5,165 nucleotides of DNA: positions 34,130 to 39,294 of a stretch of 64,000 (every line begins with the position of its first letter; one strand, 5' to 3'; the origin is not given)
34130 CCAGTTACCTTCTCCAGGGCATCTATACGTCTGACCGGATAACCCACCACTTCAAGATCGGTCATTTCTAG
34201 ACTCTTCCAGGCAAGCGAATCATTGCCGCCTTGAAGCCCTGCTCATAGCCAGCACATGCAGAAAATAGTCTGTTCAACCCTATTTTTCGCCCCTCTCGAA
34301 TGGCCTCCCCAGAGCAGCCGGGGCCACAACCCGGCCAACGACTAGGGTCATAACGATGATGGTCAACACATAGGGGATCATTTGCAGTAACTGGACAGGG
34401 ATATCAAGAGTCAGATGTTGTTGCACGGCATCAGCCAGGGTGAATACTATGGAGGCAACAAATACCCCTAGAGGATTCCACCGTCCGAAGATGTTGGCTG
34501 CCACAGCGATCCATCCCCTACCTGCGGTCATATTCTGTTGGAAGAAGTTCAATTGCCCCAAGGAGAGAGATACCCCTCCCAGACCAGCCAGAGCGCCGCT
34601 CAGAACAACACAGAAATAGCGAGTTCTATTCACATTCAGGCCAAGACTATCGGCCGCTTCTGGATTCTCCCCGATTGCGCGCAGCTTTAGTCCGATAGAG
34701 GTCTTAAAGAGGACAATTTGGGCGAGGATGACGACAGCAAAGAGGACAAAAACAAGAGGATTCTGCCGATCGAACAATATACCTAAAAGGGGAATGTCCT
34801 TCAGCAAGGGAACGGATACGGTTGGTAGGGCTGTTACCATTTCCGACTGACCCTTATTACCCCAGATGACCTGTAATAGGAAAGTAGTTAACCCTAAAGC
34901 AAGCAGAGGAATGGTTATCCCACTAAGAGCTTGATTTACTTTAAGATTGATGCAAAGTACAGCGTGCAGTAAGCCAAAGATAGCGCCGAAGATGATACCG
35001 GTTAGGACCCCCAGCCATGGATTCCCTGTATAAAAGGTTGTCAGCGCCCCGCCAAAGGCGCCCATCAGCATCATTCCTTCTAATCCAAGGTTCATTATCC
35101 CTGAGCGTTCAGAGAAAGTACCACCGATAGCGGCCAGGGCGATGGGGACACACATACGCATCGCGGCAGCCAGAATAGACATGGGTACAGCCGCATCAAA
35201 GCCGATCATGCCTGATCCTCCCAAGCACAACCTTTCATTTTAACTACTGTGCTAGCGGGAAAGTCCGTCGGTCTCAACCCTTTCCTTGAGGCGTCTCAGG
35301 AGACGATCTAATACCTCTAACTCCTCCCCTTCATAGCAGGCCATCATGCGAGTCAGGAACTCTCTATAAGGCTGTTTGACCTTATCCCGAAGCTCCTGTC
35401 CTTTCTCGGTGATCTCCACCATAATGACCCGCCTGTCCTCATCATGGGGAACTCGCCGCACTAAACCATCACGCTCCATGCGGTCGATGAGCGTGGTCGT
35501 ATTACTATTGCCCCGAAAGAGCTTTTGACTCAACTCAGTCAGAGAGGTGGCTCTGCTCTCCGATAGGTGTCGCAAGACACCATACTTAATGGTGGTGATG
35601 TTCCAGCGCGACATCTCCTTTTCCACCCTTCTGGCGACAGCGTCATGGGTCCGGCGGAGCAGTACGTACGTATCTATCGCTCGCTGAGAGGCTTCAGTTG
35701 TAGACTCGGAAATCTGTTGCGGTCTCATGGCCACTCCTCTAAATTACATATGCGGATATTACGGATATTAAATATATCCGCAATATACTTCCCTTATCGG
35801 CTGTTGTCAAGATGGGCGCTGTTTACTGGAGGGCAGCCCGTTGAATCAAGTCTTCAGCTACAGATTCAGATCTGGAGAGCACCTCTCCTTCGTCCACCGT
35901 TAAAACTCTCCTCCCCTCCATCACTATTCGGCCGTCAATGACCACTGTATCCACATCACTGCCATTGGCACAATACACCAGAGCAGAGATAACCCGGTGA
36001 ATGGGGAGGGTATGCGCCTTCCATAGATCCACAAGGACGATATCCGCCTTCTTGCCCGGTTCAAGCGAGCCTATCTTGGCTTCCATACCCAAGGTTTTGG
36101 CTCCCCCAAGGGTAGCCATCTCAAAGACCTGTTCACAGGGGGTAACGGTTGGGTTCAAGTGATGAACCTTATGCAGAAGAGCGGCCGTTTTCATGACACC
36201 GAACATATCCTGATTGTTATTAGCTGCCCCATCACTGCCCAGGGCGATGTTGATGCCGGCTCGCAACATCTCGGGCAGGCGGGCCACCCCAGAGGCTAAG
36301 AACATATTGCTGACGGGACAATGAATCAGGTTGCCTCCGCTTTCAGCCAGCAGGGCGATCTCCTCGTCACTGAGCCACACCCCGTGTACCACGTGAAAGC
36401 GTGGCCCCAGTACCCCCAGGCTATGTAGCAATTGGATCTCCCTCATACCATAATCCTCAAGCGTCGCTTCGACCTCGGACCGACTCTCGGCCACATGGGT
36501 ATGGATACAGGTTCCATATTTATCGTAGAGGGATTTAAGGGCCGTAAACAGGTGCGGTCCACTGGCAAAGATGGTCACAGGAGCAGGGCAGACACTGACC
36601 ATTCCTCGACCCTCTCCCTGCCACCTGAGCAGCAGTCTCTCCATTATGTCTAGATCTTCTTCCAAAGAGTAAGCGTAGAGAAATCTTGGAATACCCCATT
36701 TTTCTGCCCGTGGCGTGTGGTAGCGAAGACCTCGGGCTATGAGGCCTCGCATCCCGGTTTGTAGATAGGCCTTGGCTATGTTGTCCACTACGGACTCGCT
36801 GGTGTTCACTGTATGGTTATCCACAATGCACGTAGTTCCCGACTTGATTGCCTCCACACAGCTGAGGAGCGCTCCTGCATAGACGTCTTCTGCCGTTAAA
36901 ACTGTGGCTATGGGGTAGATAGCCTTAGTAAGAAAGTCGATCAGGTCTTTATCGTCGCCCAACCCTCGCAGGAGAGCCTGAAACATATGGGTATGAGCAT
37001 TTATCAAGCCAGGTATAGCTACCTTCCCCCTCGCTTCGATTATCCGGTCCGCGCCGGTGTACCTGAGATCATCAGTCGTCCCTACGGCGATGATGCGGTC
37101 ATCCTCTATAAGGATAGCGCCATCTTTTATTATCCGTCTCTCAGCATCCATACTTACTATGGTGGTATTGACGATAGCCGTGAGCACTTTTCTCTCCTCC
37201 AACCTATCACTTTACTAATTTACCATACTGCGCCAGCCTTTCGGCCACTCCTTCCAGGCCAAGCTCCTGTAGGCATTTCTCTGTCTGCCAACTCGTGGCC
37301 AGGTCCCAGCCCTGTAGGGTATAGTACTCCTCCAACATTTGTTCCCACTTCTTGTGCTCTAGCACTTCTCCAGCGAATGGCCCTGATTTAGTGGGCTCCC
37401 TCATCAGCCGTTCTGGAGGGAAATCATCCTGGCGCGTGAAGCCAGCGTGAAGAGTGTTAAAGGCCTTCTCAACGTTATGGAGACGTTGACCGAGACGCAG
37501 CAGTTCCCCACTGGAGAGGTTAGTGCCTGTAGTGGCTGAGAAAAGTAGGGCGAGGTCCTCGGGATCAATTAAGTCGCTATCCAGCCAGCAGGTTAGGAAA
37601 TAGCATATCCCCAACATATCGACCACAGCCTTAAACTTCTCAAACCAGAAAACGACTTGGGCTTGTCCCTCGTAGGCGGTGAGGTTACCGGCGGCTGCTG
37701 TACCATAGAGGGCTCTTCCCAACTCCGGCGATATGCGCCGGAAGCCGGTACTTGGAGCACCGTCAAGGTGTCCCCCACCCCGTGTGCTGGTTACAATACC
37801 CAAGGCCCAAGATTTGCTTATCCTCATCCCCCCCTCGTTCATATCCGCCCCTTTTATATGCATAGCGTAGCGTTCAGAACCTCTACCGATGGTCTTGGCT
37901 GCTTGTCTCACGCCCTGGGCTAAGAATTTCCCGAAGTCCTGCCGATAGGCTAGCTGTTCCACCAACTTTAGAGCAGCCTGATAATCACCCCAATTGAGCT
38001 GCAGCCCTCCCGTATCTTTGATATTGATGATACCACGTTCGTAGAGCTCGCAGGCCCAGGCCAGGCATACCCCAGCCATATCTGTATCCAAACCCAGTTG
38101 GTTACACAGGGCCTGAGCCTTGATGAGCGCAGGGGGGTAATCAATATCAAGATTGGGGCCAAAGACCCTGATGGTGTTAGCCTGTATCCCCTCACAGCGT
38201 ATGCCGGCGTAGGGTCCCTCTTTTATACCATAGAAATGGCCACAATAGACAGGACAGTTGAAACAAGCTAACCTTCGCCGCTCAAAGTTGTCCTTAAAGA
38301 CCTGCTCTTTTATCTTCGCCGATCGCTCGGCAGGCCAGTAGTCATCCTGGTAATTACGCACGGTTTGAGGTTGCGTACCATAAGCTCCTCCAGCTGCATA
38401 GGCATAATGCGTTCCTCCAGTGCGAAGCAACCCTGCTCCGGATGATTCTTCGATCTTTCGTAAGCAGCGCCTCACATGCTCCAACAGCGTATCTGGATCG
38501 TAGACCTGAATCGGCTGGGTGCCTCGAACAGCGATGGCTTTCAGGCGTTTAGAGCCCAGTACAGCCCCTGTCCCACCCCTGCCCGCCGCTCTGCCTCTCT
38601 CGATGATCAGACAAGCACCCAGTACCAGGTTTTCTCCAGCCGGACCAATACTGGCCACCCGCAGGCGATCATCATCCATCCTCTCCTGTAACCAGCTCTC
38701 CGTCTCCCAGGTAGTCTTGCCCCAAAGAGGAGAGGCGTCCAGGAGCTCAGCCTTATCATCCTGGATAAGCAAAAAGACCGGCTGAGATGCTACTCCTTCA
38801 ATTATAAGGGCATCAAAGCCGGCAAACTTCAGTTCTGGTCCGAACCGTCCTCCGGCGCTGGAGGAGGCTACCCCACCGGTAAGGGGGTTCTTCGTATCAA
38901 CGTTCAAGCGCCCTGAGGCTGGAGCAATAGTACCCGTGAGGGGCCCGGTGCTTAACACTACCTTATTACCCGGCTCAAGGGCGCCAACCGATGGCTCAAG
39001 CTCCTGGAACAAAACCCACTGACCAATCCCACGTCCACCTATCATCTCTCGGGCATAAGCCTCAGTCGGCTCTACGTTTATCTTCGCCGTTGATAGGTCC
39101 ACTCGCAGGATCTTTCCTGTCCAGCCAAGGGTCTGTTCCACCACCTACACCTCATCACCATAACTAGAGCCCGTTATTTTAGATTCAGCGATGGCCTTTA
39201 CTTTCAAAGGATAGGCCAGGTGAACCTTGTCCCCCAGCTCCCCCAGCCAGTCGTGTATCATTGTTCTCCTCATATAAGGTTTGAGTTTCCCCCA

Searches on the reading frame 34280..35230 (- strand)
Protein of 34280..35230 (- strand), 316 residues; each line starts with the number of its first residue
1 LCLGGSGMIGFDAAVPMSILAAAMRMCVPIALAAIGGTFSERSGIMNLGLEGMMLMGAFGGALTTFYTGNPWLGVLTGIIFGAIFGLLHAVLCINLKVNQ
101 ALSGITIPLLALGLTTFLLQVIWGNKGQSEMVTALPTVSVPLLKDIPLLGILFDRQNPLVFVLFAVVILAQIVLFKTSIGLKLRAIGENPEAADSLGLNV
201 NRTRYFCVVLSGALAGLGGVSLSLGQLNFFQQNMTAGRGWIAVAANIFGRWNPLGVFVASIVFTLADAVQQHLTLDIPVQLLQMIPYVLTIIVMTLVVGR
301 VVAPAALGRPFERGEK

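Call 14: search_protein_families(library=pfam, proteins=[window:34280-35230:-], max_evalue=0.001)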
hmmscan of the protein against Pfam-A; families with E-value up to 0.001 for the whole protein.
window:34280-35230:- (316 aa): 1 family
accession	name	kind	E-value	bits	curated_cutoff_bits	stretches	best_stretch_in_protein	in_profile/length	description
PF02653.21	BPD_transp_2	-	2.2e-45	155.3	26.8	1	21-294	3-269/269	Branched-chain amino acid transport system / permease component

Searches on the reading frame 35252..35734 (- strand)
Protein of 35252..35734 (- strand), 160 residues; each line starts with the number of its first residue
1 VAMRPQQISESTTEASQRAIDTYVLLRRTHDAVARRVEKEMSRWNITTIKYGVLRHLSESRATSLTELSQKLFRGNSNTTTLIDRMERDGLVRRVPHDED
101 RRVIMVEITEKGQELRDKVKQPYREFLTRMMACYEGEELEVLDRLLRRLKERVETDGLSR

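Call 14: search_protein_families(library=pfam, proteins=[window:35252-35734:-], max_evalue=0.001)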
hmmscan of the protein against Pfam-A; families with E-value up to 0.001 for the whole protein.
window:35252-35734:- (160 aa): 5 families
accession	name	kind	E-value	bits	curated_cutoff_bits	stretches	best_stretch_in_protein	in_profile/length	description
PF01047.28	MarR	-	3.7e-12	46.4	24.6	1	51-103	6-58/59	MarR family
PF12802.13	MarR_2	-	2.9e-09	37.4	27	1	45-102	2-60/61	MarR family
PF13463.12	HTH_27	-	2.5e-07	31.3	22.2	1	53-112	8-68/68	Winged helix DNA-binding domain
PF22381.2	Staph_reg_Sar_Rot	-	1.4e-06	28.8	27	1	42-118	8-84/85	Transcriptional regulator SarA/Rot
PF25212.1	HVO_A0114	-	0.00092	19.4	27.6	0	47-103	21-77/84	HVO_A0114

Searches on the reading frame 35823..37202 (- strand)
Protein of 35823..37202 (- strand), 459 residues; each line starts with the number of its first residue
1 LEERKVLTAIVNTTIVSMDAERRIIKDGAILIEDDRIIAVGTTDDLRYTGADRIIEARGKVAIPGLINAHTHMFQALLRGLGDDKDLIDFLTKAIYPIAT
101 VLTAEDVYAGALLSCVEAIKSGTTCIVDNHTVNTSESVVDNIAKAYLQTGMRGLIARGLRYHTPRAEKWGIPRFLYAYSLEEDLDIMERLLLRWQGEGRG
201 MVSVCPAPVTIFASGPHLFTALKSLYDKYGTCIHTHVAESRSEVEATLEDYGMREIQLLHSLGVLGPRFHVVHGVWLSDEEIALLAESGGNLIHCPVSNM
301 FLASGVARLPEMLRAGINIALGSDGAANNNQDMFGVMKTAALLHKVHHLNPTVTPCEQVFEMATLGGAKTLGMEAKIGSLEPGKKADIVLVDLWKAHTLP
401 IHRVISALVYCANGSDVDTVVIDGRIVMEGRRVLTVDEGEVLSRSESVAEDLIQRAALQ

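Call 14: search_protein_families(library=pfam, proteins=[window:35823-37202:-], max_evalue=0.001)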
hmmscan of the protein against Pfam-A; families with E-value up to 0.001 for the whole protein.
window:35823-37202:- (459 aa): 3 families
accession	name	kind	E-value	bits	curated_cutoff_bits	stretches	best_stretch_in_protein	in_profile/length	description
PF01979.26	Amidohydro_1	-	5.6e-65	220.3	25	1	62-427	2-345/345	Amidohydrolase family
PF07969.17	Amidohydro_3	-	2.3e-20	74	29.7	1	210-427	257-471/472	Amidohydrolase family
PF22039.1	HUTI_composite_bact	-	1.8e-06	27.9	25.5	1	28-47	1-20/26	Imidazolonepropionase-like composite domain, bacteria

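Call 68: search_solved_structures(query=window:35823-37202:-, max_evalue=1e-10)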
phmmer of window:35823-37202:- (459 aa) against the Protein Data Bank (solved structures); distinct sequences matched with E-value up to 1e-10: 29.
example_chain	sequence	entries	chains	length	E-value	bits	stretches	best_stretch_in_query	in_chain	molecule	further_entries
4v1x_A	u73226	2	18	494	9.7e-70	238.8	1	9-456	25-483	ATRAZINE CHLOROHYDROLASE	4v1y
4f0r_A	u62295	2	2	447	4.3e-67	230.1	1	14-445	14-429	5-methylthioadenosine/S-adenosylhomocysteine deaminase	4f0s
3hpa_A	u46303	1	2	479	2.5e-65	224.3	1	13-456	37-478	AMIDOHYDROLASE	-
4dyk_A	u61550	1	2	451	1.1e-62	215.6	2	225-446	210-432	AMIDOHYDROLASE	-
4gbd_A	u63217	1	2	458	1.2e-62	215.4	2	225-446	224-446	Putative uncharacterized protein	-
4dzh_A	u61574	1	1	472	2.4e-61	211.2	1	15-444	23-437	AMIDOHYDROLASE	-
7ww2_A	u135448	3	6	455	3.3e-58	200.8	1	14-455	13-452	8-oxoguanine deaminase | Hydroxydechloroatrazine ethylaminohydrolase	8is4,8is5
3lnp_A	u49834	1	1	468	7.9e-54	186.4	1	21-447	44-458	Amidohydrolase family Protein OLEI01672_1_465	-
3ls9_A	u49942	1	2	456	1.5e-34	122.8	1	13-443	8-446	Triazine hydrolase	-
5hme_A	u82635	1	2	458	2e-34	122.4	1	13-443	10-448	Triazine hydrolase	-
3lsb_A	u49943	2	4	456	3.1e-34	121.8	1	13-443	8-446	Triazine hydrolase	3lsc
5hmf_A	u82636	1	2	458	3.9e-34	121.5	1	13-443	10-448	Triazine hydrolase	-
4l9x_A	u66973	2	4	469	5e-34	121.1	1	12-443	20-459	Triazine hydrolase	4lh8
5hmd_A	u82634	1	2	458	6.7e-34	120.7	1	13-443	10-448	Triazine hydrolase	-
6ohb_A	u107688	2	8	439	8.5e-32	113.8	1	21-393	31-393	Guanine deaminase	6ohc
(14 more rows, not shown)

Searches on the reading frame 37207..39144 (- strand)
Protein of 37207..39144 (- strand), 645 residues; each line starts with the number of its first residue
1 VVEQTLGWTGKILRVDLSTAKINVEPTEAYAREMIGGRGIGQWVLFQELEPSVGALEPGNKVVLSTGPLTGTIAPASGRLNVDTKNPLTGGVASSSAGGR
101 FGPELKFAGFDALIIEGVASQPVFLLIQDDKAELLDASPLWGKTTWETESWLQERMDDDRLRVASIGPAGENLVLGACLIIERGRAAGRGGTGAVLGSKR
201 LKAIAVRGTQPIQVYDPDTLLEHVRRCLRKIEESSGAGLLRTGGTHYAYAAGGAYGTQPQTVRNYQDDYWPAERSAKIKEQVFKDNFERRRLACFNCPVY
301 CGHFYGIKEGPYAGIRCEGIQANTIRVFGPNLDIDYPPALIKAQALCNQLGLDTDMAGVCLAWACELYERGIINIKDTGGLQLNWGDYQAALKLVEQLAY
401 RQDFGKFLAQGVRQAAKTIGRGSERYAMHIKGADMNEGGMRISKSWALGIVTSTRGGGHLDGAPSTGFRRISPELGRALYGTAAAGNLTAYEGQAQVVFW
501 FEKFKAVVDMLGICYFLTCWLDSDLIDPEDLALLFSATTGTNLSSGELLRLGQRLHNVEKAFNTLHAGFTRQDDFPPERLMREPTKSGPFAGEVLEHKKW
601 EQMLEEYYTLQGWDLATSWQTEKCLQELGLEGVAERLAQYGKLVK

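Call 3: search_protein_families(library=pfam, proteins=[window:37207-39144:-], max_evalue=0.01)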
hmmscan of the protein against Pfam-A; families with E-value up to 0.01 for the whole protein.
window:37207-39144:- (645 aa): 2 families
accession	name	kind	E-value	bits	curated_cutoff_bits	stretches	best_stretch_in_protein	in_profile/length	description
PF01314.23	AFOR_C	-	6.5e-100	335.4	27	1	224-630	3-385/385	Aldehyde ferredoxin oxidoreductase, domains 2 & 3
PF02730.20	AFOR_N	-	1.5e-74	250.5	29.8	1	10-209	1-199/199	Aldehyde ferredoxin oxidoreductase, N-terminal domain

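Call 4: search_protein_families(library=ncbifam, proteins=[window:37207-39144:-], max_evalue=0.01)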
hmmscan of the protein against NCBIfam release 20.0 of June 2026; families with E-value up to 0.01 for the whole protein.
window:37207-39144:- (645 aa): 2 families
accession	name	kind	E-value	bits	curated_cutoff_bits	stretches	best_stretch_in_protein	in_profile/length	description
NF007354.0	PRK09849.1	equivalog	2e-74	251.4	868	2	3-227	3-226/703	aldehyde ferredoxin oxidoreductase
NF040818.1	GAPOR_Arch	equivalog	6.7e-10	37.9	1300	1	48-133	38-124/654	glyceraldehyde-3-phosphate:ferredoxin oxidoreductase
